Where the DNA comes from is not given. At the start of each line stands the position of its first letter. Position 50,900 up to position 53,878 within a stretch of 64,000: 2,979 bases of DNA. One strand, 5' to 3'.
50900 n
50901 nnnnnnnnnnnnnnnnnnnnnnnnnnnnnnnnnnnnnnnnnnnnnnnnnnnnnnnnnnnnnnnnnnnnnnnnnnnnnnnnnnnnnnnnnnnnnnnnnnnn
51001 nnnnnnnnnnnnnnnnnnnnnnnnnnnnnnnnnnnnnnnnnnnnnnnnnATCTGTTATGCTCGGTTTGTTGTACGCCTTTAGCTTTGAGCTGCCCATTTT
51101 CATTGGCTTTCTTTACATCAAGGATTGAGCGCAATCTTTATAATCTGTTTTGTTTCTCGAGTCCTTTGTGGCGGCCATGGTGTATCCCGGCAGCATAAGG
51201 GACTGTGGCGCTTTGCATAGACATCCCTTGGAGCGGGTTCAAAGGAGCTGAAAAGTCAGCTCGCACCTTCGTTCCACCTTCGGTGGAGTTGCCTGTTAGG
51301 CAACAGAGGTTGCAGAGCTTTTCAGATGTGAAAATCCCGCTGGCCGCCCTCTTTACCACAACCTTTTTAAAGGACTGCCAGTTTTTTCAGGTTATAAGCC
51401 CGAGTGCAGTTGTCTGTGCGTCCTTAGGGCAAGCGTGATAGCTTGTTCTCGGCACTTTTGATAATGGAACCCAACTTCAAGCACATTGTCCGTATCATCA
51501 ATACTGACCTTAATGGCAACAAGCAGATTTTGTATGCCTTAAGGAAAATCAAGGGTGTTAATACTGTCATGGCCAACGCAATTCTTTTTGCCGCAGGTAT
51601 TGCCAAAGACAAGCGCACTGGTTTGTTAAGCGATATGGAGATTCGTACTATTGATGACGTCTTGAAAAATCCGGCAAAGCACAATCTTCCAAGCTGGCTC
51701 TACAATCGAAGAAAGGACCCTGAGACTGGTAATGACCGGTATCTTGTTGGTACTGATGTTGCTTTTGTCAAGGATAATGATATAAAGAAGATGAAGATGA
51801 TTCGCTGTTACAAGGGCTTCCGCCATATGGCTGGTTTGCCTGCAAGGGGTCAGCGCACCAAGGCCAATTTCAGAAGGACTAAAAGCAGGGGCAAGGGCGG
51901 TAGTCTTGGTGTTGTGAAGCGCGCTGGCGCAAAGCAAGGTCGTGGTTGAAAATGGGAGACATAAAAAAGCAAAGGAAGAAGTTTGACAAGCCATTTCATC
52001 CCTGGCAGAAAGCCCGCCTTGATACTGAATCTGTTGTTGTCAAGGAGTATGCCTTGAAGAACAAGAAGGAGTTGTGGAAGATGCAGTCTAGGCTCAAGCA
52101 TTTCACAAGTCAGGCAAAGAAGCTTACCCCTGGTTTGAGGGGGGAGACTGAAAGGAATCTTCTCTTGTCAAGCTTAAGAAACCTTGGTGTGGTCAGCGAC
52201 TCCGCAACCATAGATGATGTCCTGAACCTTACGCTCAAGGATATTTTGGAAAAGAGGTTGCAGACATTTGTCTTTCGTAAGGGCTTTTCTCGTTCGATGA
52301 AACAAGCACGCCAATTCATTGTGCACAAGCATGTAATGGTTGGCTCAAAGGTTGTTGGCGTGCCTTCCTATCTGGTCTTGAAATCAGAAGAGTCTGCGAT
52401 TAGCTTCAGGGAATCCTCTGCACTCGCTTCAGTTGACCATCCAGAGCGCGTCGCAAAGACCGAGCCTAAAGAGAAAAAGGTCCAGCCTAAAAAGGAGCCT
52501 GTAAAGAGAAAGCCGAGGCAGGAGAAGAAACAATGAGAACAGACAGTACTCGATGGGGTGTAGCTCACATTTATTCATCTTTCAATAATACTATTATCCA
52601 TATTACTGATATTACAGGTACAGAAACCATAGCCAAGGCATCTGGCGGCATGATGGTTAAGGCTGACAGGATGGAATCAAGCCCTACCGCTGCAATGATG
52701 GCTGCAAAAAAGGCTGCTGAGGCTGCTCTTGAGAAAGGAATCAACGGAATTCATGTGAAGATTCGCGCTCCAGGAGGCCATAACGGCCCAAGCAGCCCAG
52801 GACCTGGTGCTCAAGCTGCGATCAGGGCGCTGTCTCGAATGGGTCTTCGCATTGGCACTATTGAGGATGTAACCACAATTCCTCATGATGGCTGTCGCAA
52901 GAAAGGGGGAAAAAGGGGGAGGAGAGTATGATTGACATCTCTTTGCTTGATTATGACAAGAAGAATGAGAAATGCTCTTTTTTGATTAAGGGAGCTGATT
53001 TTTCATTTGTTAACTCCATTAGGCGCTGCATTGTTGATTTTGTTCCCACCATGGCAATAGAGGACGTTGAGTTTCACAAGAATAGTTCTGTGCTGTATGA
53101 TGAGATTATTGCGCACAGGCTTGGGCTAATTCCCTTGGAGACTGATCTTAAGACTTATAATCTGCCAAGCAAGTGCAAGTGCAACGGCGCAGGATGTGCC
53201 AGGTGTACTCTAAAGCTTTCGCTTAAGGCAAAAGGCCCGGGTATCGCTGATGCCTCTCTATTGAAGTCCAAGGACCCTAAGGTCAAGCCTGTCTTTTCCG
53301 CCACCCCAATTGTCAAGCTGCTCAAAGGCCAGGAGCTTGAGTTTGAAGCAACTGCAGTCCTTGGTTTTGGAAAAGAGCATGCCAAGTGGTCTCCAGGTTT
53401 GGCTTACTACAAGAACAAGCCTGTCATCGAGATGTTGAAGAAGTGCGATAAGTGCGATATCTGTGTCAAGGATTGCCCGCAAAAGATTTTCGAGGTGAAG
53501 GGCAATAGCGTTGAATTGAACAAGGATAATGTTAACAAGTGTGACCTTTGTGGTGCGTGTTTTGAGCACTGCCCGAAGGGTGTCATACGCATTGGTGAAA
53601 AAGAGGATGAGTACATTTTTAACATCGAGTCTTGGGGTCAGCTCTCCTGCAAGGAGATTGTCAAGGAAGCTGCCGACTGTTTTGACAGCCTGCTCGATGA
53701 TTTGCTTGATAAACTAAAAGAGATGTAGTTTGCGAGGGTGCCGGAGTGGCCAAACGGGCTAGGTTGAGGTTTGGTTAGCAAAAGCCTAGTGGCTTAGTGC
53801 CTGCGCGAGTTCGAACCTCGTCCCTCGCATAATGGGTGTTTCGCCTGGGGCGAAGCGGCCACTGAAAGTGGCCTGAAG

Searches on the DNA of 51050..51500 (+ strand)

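Call 67: search_rna_families(source=window, start=51050, end=51500, threshold=evalue, max_evalue=10, show_alignments=3)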
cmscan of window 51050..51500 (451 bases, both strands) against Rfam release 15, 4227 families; matches with E-value up to 10: 1.
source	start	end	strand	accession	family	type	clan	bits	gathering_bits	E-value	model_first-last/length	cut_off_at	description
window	51235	51276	-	RF03660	mir-4018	Gene; miRNA;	-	14.2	66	6.5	1-54/54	no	mir-4018 microRNA precursor family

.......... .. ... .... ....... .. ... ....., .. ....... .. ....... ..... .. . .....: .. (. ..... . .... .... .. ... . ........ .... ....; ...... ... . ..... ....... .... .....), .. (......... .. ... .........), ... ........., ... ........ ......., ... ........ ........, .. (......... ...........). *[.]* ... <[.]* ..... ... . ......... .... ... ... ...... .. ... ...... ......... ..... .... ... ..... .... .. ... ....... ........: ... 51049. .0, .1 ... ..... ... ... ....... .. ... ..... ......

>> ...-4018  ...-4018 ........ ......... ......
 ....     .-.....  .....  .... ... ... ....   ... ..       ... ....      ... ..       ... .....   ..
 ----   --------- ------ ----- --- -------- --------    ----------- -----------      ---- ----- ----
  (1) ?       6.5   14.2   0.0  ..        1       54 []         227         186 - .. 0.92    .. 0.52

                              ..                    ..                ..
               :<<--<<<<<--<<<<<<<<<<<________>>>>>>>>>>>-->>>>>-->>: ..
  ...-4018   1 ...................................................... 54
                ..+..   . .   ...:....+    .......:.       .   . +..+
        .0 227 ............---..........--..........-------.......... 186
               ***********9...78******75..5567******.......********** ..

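Call 84: search_dna_similar(query=window:51244-51334:+, collection=phages, mode=distant, max_evalue=0.01, max_rows=5)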
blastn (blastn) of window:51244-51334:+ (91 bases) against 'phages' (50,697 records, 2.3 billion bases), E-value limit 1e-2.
No match.

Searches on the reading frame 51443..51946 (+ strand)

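Call 81: search_protein_families(library=pfam, proteins=[window:51443-51946:+], max_evalue=0.01)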
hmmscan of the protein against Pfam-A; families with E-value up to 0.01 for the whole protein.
window:51443-51946:+ (168 aa): 1 family
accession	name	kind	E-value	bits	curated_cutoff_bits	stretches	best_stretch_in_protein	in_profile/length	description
PF00416.27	Ribosomal_S13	-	1.3e-37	129.5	31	1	17-145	1-128/128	Ribosomal protein S13/S18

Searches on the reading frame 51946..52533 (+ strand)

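Call 81: search_protein_families(library=pfam, proteins=[window:51946-52533:+], max_evalue=0.01)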
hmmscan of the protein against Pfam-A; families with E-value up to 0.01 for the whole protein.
window:51946-52533:+ (196 aa): 1 family
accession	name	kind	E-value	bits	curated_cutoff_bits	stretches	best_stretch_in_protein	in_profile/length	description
PF01479.30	S4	-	1.2e-11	44.6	22.8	1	104-148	2-46/48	S4 domain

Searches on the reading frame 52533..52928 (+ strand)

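Call 81: search_protein_families(library=pfam, proteins=[window:52533-52928:+], max_evalue=0.01)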
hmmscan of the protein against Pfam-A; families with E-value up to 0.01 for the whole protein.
window:52533-52928:+ (132 aa): 1 family
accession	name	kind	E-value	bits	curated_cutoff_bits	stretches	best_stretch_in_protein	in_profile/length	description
PF00411.24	Ribosomal_S11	-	3.6e-45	153.3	25.1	1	9-128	1-110/110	Ribosomal protein S11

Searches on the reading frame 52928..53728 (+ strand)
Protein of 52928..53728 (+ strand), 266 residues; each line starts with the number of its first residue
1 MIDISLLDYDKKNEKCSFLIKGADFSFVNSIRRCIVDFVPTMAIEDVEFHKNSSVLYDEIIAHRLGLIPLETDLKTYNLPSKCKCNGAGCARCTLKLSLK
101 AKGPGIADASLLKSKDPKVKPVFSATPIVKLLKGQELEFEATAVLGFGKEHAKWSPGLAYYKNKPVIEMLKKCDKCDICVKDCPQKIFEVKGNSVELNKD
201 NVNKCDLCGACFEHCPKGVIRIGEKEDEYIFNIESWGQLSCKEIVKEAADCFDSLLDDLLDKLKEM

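Call 7: search_protein_families(library=pfam, proteins=[window:52928-53728:+], max_evalue=0.01)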
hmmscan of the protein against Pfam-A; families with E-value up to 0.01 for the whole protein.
window:52928-53728:+ (266 aa): 9 families
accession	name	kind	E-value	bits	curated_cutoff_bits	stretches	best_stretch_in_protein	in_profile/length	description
PF01000.31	RNA_pol_A_bac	-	3.4e-17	63.2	33.9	1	57-153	5-101/119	RNA polymerase Rpb3/RpoA insert domain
PF01193.29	RNA_pol_L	-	2.5e-13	50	24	1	17-252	1-70/74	RNA polymerase Rpb3/Rpb11 dimerisation domain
PF13187.11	Fer4_9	-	2.9e-08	34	27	1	172-220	1-52/52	4Fe-4S dicluster domain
PF13237.11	Fer4_10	-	1.3e-07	31.9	25.5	2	167-216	3-53/53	4Fe-4S dicluster domain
PF12838.12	Fer4_7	-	9.6e-06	26.4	27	1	204-229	1-26/52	4Fe-4S dicluster domain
PF13183.11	Fer4_8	-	1e-05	26.4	27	1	198-219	47-68/68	4Fe-4S dicluster domain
PF00037.32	Fer4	-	1.3e-05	25.2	21.1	1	201-221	4-24/24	4Fe-4S binding domain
PF12837.12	Fer4_6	-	0.00024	21.3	25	1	203-220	7-24/24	4Fe-4S binding domain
PF13484.11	Fer4_16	-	0.0028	18.8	30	0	172-192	1-21/66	4Fe-4S double cluster binding domain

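Call 11: find_related_loci(query=window:52928-53728:+, collection=genome_contigs, flank=4000)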
Query window:52928-53728:+ (266 aa) in genome_contigs; peptide patterns used: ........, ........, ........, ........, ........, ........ (x = any residue, [..] = any of these).
201 stretches matched a pattern; 88 encode a relative of the query (tblastn E <= 1e-3); the best 80 are kept; 80 distinct loci.
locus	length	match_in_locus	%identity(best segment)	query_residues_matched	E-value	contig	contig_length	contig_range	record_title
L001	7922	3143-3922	71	1-264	7e-124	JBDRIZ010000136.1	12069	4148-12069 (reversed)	MAG: Candidatus Woesearchaeota archaeon isolate MEGAHIT-group-1.614 k141_12696202, whole genome shotgun sequence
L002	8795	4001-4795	57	1-264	3e-99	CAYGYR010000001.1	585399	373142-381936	MAG TPA_asm: uncultured Methanosarcinales archaeon isolate ERP119294_co1_430 genome assembly, contig: NODE_8_length_5853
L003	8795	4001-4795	57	2-265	2e-98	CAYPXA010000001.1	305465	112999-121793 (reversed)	MAG TPA_asm: uncultured Methanosarcinales archaeon isolate SRP319275_co4_112 genome assembly, contig: NODE_12_length_305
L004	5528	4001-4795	57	1-264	8e-98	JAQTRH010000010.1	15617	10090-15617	MAG: Candidatus Nanoarchaeia archaeon isolate STB_159 NODE_8951_length_15617_cov_2.964364_Sandtown_B, whole genome shotg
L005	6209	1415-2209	54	1-264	9e-97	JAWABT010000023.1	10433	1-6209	MAG: Candidatus Woesearchaeota archaeon isolate JZ-4_201808_bins_211 JZ-4_201808_bins_211_scaffold_23, whole genome shot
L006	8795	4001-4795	56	2-266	1e-95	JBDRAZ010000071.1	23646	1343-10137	MAG: archaeon isolate MEGAHIT-group-1.1032 k141_9257304, whole genome shotgun sequence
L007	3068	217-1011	56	1-265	4e-97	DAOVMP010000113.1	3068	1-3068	MAG TPA_asm: Candidatus Woesearchaeota archaeon isolate CSMAG_1474 CSMAG_1474_k141_1962542_length_3068_cov_18.0000, whol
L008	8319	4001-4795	56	1-265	1e-94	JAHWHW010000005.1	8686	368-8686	MAG: Candidatus Woesearchaeota archaeon isolate Yap150.bin4.9 contig-145_19723, whole genome shotgun sequence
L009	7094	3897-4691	55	2-265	2e-93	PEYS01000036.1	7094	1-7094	MAG: Candidatus Woesearchaeota archaeon CG08_land_8_20_14_0_20_47_9 CG08_land_8_20_14_0.20_scaffold_8730_c, whole genome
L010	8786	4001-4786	57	2-265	2e-93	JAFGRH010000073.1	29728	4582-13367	MAG: Candidatus Woesearchaeota archaeon isolate Zod_Metabat.822 k87_11807826, whole genome shotgun sequence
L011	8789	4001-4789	55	1-266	7e-93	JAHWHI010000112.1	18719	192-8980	MAG: Candidatus Woesearchaeota archaeon isolate FT6_98 k127_68596896, whole genome shotgun sequence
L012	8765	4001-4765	56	2-257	5e-92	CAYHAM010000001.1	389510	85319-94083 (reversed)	MAG TPA_asm: uncultured Methanosarcinales archaeon isolate ERP119294_co1_446 genome assembly, contig: NODE_19_length_389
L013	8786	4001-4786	57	2-265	5e-92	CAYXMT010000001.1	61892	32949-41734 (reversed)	MAG TPA_asm: uncultured Methanosarcinales archaeon isolate binchicken_co48_511 genome assembly, contig: NODE_580_length_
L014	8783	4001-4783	56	1-264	1e-91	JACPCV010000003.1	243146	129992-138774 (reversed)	MAG: Candidatus Woesearchaeota archaeon isolate NC_groundwater_292_Ag_S-0.65um_48_59 S6_GD2017_2_S65_scaffold_15, whole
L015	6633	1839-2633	53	1-265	1e-91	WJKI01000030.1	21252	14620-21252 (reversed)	MAG: Candidatus Woesearchaeota archaeon isolate Bin_473 k141_2177470, whole genome shotgun sequence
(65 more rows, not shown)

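Call 20: find_encoding_contigs(protein=window:52928-53725:+, flank=3000, max_places=10)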
Protein window:52928-53725:+ (266 aa): no gene with exactly this product is on record in the collection.

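Call 23: find_related_loci(query=window:52928-53725:+, collection=metagenome_contigs, flank=2500)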
Query window:52928-53725:+ (266 aa) in metagenome_contigs; peptide patterns used: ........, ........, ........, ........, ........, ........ (x = any residue, [..] = any of these).
371 stretches matched a pattern; 102 encode a relative of the query (tblastn E <= 1e-3); the best 80 are kept; 80 distinct loci.
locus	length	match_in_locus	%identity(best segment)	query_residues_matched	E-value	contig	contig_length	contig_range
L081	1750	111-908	77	1-266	5e-157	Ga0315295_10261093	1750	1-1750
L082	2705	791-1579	74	1-263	3e-144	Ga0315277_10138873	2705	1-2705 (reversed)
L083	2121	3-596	75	69-266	2e-103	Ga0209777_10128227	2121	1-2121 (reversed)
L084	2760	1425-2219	57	1-264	5e-98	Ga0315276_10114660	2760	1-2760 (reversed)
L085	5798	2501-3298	57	1-265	3e-95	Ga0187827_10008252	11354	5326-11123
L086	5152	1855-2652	57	1-265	3e-95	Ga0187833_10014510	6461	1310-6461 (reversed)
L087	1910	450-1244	56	1-265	7e-100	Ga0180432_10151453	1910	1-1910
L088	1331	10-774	57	2-257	9e-102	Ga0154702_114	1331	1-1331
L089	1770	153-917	57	2-257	1e-99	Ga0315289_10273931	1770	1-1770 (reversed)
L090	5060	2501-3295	55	2-265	1e-93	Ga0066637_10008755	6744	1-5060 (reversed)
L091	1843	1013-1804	55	2-265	9e-99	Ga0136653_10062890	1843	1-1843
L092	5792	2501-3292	54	2-265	3e-93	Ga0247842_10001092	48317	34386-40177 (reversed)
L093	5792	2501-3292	54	2-265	3e-93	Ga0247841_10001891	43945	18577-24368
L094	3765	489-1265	58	2-263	2e-93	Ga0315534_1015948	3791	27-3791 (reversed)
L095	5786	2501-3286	57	2-265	2e-92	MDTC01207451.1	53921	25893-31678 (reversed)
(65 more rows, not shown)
